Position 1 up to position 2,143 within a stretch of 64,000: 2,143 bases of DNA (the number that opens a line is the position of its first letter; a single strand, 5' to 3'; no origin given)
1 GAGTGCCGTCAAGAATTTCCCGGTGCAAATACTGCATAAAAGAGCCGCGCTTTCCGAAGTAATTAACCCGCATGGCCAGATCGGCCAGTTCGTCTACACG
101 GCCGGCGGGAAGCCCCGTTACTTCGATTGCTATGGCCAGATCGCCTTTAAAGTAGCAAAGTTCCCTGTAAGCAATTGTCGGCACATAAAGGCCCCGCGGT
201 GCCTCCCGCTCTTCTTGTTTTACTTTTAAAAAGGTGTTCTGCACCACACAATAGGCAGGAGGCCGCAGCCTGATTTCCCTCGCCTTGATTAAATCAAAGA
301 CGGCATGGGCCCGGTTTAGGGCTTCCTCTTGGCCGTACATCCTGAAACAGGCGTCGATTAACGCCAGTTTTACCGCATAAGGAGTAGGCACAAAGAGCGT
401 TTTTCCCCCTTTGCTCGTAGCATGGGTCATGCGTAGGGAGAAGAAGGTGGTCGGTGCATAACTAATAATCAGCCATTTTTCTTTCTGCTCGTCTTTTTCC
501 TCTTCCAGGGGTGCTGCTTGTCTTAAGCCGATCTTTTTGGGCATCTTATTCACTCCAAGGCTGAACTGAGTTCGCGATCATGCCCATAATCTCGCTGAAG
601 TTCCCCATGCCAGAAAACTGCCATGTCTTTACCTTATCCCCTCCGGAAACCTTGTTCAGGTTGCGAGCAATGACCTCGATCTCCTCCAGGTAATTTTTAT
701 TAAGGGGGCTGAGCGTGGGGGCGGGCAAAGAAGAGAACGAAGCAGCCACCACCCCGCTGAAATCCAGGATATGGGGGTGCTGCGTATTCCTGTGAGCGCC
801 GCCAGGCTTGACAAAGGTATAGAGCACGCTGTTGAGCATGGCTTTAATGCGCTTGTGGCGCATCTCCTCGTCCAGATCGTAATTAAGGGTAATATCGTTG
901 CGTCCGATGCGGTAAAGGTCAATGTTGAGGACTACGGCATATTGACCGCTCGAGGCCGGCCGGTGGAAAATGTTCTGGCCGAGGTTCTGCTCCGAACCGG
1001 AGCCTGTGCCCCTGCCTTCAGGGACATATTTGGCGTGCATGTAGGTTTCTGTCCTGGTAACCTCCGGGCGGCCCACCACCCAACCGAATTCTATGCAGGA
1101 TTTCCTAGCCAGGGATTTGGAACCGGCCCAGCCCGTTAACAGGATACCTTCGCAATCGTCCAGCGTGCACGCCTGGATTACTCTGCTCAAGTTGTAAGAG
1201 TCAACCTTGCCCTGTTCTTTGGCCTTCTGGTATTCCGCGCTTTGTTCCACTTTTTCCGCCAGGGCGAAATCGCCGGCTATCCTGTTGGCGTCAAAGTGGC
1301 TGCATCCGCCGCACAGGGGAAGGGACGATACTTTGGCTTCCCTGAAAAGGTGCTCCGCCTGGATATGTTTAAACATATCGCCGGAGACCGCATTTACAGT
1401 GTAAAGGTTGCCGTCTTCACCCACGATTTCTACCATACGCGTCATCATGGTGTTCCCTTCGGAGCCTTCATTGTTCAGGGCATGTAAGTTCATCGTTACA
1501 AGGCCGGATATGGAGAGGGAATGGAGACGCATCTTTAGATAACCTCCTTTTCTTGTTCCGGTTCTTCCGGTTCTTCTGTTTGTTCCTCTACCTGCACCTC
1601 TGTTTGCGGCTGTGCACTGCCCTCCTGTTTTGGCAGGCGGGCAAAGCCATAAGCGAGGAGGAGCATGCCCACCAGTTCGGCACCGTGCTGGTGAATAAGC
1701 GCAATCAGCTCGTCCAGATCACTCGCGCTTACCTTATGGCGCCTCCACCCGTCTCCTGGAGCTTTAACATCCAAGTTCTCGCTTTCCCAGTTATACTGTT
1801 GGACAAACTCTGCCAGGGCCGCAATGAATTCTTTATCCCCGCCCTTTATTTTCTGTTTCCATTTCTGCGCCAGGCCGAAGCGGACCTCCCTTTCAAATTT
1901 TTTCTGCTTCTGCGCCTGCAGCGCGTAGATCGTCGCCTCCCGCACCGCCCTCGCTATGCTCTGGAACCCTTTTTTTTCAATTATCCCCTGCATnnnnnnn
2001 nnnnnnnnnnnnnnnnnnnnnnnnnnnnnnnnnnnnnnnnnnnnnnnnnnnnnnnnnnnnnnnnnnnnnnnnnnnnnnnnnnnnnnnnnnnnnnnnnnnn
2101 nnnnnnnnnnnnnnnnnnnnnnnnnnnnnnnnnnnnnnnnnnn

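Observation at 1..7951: Type I CRISPR-Cas effector block with mixed subtype signatures and no array in 8 kb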

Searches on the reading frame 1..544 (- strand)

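Call 8: search_protein_families(library=pfam, proteins=[window:1-544:-], max_evalue=0.1)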
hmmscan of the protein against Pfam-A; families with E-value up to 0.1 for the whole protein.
window:1-544:- (181 aa): 0 families

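Call 9: search_protein_families(library=ncbifam, proteins=[window:1-544:-], max_evalue=0.1)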
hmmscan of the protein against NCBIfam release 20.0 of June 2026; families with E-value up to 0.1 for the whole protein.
window:1-544:- (181 aa): 0 families

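Call 10: search_protein_families(library=padloc, proteins=[window:1-544:-], max_evalue=0.1)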
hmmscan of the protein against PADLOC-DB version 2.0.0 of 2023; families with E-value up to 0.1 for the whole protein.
window:1-544:- (181 aa): 1 family
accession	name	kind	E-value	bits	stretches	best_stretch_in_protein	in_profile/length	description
PDLC01390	Cas5a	-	1.7e-56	189.4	1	23-176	1-147/221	CAS-I-A; effector_G5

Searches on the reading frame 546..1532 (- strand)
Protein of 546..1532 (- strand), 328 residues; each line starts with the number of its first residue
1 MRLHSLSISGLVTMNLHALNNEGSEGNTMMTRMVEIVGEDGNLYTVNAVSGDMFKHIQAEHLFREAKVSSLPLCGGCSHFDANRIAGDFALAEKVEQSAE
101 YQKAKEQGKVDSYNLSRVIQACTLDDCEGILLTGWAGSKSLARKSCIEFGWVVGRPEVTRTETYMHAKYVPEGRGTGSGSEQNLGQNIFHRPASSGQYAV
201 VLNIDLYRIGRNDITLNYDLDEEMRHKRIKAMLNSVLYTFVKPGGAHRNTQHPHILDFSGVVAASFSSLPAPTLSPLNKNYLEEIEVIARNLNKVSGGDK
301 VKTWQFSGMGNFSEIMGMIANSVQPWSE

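Call 8: search_protein_families(library=pfam, proteins=[window:546-1532:-], max_evalue=0.1)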
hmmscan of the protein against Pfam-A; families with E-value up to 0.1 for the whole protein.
window:546-1532:- (328 aa): 1 family
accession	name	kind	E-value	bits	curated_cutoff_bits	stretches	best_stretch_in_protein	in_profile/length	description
PF01905.21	DevR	-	2e-68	230.9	23.8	1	8-284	1-268/270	CRISPR-associated negative auto-regulator DevR/Csa2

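Call 9: search_protein_families(library=ncbifam, proteins=[window:546-1532:-], max_evalue=0.1)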
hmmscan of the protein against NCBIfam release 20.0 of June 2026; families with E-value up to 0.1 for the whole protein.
window:546-1532:- (328 aa): 2 families
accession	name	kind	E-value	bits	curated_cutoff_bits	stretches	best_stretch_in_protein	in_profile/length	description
TIGR02583.1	DevR_archaea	exception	3.5e-26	92.1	212.6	1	6-288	2-278/284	type I-A CRISPR-associated protein Cas7/Csa2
TIGR01875.1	cas_MJ0381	subfamily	6.4e-24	84.4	67.3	1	7-264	2-235/240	DevR family CRISPR-associated autoregulator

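Call 10: search_protein_families(library=padloc, proteins=[window:546-1532:-], max_evalue=0.1)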
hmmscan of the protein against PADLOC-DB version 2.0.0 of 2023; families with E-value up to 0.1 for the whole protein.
window:546-1532:- (328 aa): 9 families
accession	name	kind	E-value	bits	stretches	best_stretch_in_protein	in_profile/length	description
PDLC01610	Cas7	-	2.1e-61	205.3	1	8-284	1-239/241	CAS-I; effector_G7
PDLC01455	Cas7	-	5.3e-30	102.9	1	6-291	4-233/268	CAS-I; effector_G7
PDLC01298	Cas7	-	6.8e-27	92.6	1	10-286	2-255/262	CAS-I; effector_G7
PDLC00957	Cas7a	-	9.4e-27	92.1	1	6-288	2-278/284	"CRISPR-associated protein Cas7/Csa2, subtype I-A/APERN"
PDLC00960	Cas7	-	1.7e-24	84.4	1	7-264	2-235/240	CRISPR-associated autoregulator DevR family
PDLC01263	Cas7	-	8.5e-23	79.2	1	12-264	1-201/205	CAS-I; effector_G7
PDLC01300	Cas7b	-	3.2e-06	24.7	1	125-242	77-183/266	CAS-I-B; effector_G7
PDLC01552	typeIV_Cas7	-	0.0019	15.6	1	21-57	17-53/272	CAS-IV-A; effector_G7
PDLC01004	typeIV_Cas7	-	0.033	11.5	1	23-57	21-57/289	Cas_effector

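Call 12: find_encoding_contigs(protein=window:546-1532:-, flank=10000, max_places=6)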
Protein window:546-1532:- (328 aa): 2 contigs read that carry it; 2 places shown.
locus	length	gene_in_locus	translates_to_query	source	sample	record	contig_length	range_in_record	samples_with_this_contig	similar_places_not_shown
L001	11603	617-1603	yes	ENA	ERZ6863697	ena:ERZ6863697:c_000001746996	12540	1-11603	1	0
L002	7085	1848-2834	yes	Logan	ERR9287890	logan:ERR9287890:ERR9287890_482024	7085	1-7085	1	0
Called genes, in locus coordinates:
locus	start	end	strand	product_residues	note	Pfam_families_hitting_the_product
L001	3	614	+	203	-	?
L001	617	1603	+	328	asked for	PF01905:DevR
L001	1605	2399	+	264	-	-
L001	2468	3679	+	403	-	PF03787:RAMPs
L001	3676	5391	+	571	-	PF12469:Cmr2_N (weak), PF18182:mCpol, PF22335:Cas10-Cmr2_palm2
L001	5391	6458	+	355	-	PF09700:Cas_Cmr3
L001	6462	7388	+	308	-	PF03787:RAMPs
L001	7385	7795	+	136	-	PF09701:Cas_Cmr5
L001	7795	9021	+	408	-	PF03787:RAMPs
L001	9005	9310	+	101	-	-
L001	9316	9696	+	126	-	-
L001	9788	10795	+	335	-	PF01867:Cas_Cas1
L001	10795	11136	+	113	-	PF09827:CRISPR_Cas2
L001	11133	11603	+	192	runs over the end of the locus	PF01930:Cas_Cas4, PF12705:PDDEXK_1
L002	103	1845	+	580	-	-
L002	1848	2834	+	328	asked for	PF01905:DevR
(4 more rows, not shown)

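Call 27: search_solved_structures(query=window:546-1532:-, max_evalue=0.01)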
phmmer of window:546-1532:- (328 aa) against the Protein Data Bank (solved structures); distinct sequences matched with E-value up to 0.01: 2.
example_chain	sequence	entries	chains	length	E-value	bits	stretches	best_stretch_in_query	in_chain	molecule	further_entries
3ps0_A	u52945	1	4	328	0.003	20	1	5-272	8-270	CRISPR-Associated protein, CSA2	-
9cp1_F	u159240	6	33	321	0.0088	18.5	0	12-272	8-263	CRISPR-associated aCascade subunit Cas7/Csa2 2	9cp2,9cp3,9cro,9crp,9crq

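Call 28: search_solved_structures(query=L001:1605-2399:+, max_evalue=1)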
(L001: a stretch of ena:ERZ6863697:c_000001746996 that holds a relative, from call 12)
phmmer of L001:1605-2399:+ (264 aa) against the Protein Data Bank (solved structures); distinct sequences matched with E-value up to 1: 0.

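Call 36: find_homologous_proteins(query=L001:9788-10795:+, max_evalue=1e-100)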
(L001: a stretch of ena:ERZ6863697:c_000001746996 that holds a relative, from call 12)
Query L001:9788-10795:+ (335 aa): 859 proteins with E <= 1e-100 among 8000 candidates; the best 120 are listed.
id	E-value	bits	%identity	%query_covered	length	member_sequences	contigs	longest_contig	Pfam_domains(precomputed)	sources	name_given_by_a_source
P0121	4.8e-217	737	100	100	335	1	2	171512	PF01867.22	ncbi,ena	-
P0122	2.3e-193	660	86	100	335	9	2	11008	PF01867.22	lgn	-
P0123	6.4e-193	658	86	100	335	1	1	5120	PF01867.22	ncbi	-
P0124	3.6e-189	646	85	100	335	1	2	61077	PF01867.22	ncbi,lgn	ncbi:MAG: CRISPR-associated endonuclease Cas1 [Bacillota bacterium]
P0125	2.6e-184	630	83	100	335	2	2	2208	PF01867.22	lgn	-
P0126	3.0e-184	630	83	100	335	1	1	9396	PF01867.22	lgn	-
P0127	1.1e-183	628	83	100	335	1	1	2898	PF01867.22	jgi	-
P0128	1.1e-183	628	83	100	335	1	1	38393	PF01867.22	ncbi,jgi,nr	ncbi:MAG: CRISPR-associated endonuclease Cas1 [Dethiobacter sp.]|nr:MAG: CRISPR-associated endonucle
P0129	2.0e-182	624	81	100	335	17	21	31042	PF01867.22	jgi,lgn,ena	jgi:CRISPR-associated protein Cas1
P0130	3.2e-182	623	82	100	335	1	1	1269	PF01867.22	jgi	jgi:CRISPR-associated protein Cas1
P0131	5.6e-182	622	81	100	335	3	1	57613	PF01867.22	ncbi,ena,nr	ncbi:MAG: CRISPR-associated endonuclease Cas1 1 [Syntrophomonadaceae bacterium]|nr:CRISPR-associated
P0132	4.7e-181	619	82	100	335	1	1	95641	PF01867.22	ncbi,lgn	ncbi:MAG: CRISPR-associated endonuclease Cas1 [Bacillota bacterium]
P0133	5.8e-180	616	79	100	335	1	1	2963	PF01867.22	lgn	-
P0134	7.8e-180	615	81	100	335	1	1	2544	PF01867.22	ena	-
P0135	1.5e-179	614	80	100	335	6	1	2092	PF01867.22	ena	-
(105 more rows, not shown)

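Call 37: find_encoding_contigs(protein=P0121, flank=10000, max_places=4)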
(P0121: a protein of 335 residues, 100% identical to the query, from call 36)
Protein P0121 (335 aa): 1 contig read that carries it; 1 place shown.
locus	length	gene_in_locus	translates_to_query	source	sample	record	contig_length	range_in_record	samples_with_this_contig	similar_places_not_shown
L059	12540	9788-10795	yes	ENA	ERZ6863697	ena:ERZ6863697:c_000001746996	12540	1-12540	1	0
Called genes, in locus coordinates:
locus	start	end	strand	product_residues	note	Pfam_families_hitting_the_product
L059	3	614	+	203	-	?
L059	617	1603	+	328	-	PF01905:DevR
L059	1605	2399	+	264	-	-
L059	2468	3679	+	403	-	PF03787:RAMPs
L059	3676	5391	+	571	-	PF12469:Cmr2_N (weak), PF18182:mCpol, PF22335:Cas10-Cmr2_palm2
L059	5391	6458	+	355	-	PF09700:Cas_Cmr3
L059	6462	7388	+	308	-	PF03787:RAMPs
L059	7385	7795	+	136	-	PF09701:Cas_Cmr5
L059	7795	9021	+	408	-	PF03787:RAMPs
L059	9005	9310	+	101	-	-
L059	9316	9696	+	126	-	-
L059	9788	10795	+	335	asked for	PF01867:Cas_Cas1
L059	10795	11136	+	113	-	PF09827:CRISPR_Cas2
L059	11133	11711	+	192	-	PF01930:Cas_Cas4, PF12705:PDDEXK_1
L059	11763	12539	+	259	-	?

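Call 55: search_protein_families(library=padloc, proteins=[L059:1605-2399:+, L059:2468-3679:+, L059:3676-5391:+, L059:9005-9310:+, L059:9316-9696:+, L059:11133-11711:+, L059:11763-12539:+], max_evalue=0.001)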
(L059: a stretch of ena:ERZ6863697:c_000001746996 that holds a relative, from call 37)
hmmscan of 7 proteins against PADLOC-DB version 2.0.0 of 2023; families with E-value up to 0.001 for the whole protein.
L059:1605-2399:+ (264 aa): 1 family
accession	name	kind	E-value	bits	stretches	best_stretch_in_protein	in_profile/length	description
PDLC01390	Cas5a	-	7.7e-66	220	1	23-261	1-220/221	CAS-I-A; effector_G5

L059:2468-3679:+ (403 aa): 7 families
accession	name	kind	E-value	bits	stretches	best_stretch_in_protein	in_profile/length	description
PDLC01445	Cmr1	-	3.4e-27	94.1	1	4-376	7-258/276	"CAS-III-B,CAS-III-C; effector_G7"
PDLC00976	Cmr1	-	1.7e-20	71.8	1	3-187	10-175/387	Cmr1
PDLC01270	Cmr1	-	2.2e-19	68.4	1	4-187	3-137/139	"CAS-III-B,CAS-III-C; effector_G7"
PDLC01016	Csm3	-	2.1e-14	52.3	1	8-186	4-189/189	Csm3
PDLC01339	Csm3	-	3.2e-05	23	1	9-183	1-163/163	"CAS-III-A,CAS-III-D; effector_G7"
PDLC01613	Csm3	-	4.3e-05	22.5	1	8-53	3-51/177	"CAS-III-A,CAS-III-D; effector_G7"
PDLC01108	Cmr1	-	0.00089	17.3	0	8-59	9-46/74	Cmr1gr7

L059:3676-5391:+ (571 aa): 17 families
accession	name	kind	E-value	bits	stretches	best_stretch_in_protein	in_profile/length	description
PDLC01292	Cas10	-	1.3e-72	243.4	1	5-446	2-384/387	CAS-III; effector_LS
PDLC01422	Cas10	-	7.2e-62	208.1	1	3-522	2-468/519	CAS-III; effector_LS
PDLC02054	Cas10b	-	4e-46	156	2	321-523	276-489/537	-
PDLC00917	Cas10b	-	1.7e-41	140.8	1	5-440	2-509/510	"CRISPR-associated protein Cas10/Cmr2, subtype III-B"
PDLC02052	Cas10b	-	2.3e-33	113.6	4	60-131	240-309/875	-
PDLC01444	Cas10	-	8.5e-33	112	2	299-467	370-520/605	CAS-III; effector_LS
PDLC02051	Cas10b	-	4.2e-32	110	2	7-181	6-167/479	-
PDLC01529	Cas10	-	2.9e-15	54.5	1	314-445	189-328/370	CAS-III; effector_LS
PDLC00919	Cas10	-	2.7e-13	47.8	1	377-445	290-370/414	Cas10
PDLC02055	Cas10b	-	3.7e-12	43.8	1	323-459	218-360/487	-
PDLC01651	Cas10b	-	5.4e-12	44.1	1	6-55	2-54/113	CAS-III-B; effector_LS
PDLC00920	Cas10b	-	2.2e-11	42.3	1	5-93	3-114/116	Cas10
PDLC02057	Cas10d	-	1.6e-10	38.9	1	379-442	272-339/462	-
PDLC01293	Cas10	-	7.5e-10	36.3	1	325-441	458-577/577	CAS-III; effector_LS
PDLC00916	Cas10a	-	3.7e-09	34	1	305-441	505-650/650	"CRISPR-associated protein Cas10/Csm1, subtype III-A/MTUBE"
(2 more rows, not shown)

L059:9005-9310:+ (101 aa): 2 families
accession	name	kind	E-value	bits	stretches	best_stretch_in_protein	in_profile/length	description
PDLC01887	CARF4--CARF_PDDEXK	-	5.1e-33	112.8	1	1-99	191-284/285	-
PDLC01037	Csx1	-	3.1e-11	41.4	1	1-97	235-316/320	ARF+Nuclease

L059:9316-9696:+ (126 aa): 2 families
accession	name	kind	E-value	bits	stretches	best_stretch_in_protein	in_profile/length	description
PDLC01376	Csx15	-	4e-40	134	1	27-125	2-100/101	"CAS-I,CAS-III; associated"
PDLC01038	Csx15/20/peptidase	-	1.1e-28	97.9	1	1-126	1-117/118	peptidase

L059:11133-11711:+ (192 aa): 19 families
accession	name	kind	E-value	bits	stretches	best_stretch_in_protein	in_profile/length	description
PDLC02083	Cas4_II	-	3.9e-42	142.8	1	4-190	2-185/186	-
PDLC00943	Cas4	-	6.9e-36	121.9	1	5-188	2-178/180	CRISPR-associated protein Cas4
PDLC01250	Cas4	-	9.2e-34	115.1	1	5-188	2-167/168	"CAS-I,CAS-II,CAS-III,CAS-IV,CAS-V,CAS-VI; acquisition_associated"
PDLC01447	Cas4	-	1.5e-30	104.8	1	4-189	5-158/161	"CAS-I,CAS-II,CAS-III,CAS-IV,CAS-V,CAS-VI; acquisition_associated"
PDLC02034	Cas4d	-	2.6e-30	103.5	1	4-188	6-180/192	-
PDLC02087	Cas4b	-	4e-29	100.1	1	3-188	2-188/189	-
PDLC00944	Cas4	-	2.7e-26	90.8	1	5-188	2-176/177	Cas4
PDLC02035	Cas4d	-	1.2e-24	84.9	1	4-189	6-175/196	-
PDLC01773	Cas4c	-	4.3e-23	79.9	1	4-189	20-194/229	-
PDLC01611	Cas4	-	4.4e-23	80.3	1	6-189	2-157/158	"CAS-I,CAS-II,CAS-III,CAS-IV,CAS-V,CAS-VI; acquisition_associated"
PDLC01747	Cas1g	-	3.6e-19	66.8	1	7-188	4-176/523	-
PDLC02085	Cas4a2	-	4.9e-14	51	1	4-189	2-162/166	-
PDLC02067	Cas1b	-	1.1e-12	45.5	1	38-188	31-174/533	-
PDLC01771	Cas4b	-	7.5e-10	37.2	1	106-189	79-159/162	-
PDLC01775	Cas4c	-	1.7e-09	36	1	92-188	12-108/131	-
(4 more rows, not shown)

L059:11763-12539:+ (259 aa): 5 families
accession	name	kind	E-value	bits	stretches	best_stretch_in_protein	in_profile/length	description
PDLC01615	Cas4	-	1.5e-51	173.8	1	5-258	11-222/266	"CAS-I,CAS-II,CAS-III,CAS-IV,CAS-V,CAS-VI; acquisition_associated"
PDLC01272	Cas4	-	5e-51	171.9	1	4-258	7-219/262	"CAS-I,CAS-II,CAS-III,CAS-IV,CAS-V,CAS-VI; acquisition_associated"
PDLC01463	Cas4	-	4.7e-44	149.2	1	4-257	16-223/268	"CAS-I,CAS-II,CAS-III,CAS-IV,CAS-V,CAS-VI; acquisition_associated"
PDLC00942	Cas4a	-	6.8e-44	148.7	1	6-253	9-225/273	"CRISPR-associated protein Cas4/Csa1, subtype I-A/APERN"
PDLC02084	Cas4a1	-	1.9e-36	124.2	1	8-254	17-223/271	-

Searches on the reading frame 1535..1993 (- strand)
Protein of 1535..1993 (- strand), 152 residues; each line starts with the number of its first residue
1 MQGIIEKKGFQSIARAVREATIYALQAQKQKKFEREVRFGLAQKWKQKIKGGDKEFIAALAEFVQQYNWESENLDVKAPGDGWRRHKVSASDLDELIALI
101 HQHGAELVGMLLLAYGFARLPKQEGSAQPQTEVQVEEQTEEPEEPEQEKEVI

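Call 72: predict_structure(alignment_id=A2)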
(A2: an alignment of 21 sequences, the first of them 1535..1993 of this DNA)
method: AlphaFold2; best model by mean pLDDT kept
length: 152 residues; sequences in the alignment: 21
mean_pLDDT: 84.8   pTM: 0.72
mean pLDDT of the five models: 84.8, 84.4, 84.0, 83.8, 80.1
residues with pLDDT >= 90: 88; 70-90: 37; 50-70: 12; < 50: 15
segments of 3 or more residues with pLDDT < 50: 124-138
pLDDT, mean of each block of 10 residues (from residue 1): 96 96 88 85 96 98 97 84 87 98 98 89 45 45 73 71
secondary structure, 60 per line:
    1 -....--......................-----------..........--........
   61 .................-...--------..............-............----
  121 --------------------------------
elements in order: H2-5 H8-29 H41-50 H53-77 H90-103 H105-116
